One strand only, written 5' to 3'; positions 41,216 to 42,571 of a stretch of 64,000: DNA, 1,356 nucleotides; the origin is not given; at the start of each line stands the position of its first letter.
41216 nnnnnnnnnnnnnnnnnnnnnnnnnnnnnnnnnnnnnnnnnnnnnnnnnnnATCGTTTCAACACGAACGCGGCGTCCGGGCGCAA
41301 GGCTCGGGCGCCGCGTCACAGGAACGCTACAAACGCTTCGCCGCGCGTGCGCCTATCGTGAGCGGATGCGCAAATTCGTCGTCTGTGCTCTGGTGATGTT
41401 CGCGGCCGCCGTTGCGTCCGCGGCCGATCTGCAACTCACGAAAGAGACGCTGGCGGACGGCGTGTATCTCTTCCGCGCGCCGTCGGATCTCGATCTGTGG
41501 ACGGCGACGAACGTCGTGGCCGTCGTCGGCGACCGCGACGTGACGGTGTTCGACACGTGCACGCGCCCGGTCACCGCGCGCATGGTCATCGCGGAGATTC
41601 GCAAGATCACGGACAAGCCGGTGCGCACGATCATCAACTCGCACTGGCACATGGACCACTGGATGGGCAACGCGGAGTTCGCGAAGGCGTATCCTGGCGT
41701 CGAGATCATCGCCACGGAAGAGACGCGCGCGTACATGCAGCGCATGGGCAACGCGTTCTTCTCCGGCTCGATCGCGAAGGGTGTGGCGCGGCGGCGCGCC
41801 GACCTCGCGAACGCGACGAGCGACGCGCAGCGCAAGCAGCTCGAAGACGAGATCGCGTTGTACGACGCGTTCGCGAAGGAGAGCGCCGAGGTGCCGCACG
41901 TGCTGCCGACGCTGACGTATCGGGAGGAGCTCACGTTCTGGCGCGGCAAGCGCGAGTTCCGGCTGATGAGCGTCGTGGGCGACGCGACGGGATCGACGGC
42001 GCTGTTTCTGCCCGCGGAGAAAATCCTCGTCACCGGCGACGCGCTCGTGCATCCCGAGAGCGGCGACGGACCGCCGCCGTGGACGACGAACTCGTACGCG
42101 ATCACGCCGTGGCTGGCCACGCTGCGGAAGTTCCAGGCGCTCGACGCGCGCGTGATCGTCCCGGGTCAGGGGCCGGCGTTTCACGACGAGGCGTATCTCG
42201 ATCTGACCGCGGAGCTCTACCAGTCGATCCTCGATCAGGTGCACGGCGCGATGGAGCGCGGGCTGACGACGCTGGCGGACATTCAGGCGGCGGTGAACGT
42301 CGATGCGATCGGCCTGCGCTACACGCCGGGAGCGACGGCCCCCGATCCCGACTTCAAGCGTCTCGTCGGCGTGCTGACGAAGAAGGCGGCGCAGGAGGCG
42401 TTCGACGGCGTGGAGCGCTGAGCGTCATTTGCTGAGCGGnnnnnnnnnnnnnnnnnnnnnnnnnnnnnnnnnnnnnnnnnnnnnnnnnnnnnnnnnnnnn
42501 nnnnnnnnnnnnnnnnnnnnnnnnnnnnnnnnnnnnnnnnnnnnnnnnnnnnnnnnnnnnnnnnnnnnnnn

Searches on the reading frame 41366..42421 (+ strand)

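Call 18: search_protein_families(library=pfam, proteins=[window:41366-42421:+], max_evalue=0.001)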
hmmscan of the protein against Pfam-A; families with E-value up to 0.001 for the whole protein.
window:41366-42421:+ (351 aa): 1 family
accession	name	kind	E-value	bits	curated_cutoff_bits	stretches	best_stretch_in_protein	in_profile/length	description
PF00753.33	Lactamase_B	-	6.9e-23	82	22.7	1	45-267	3-195/196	Metallo-beta-lactamase superfamily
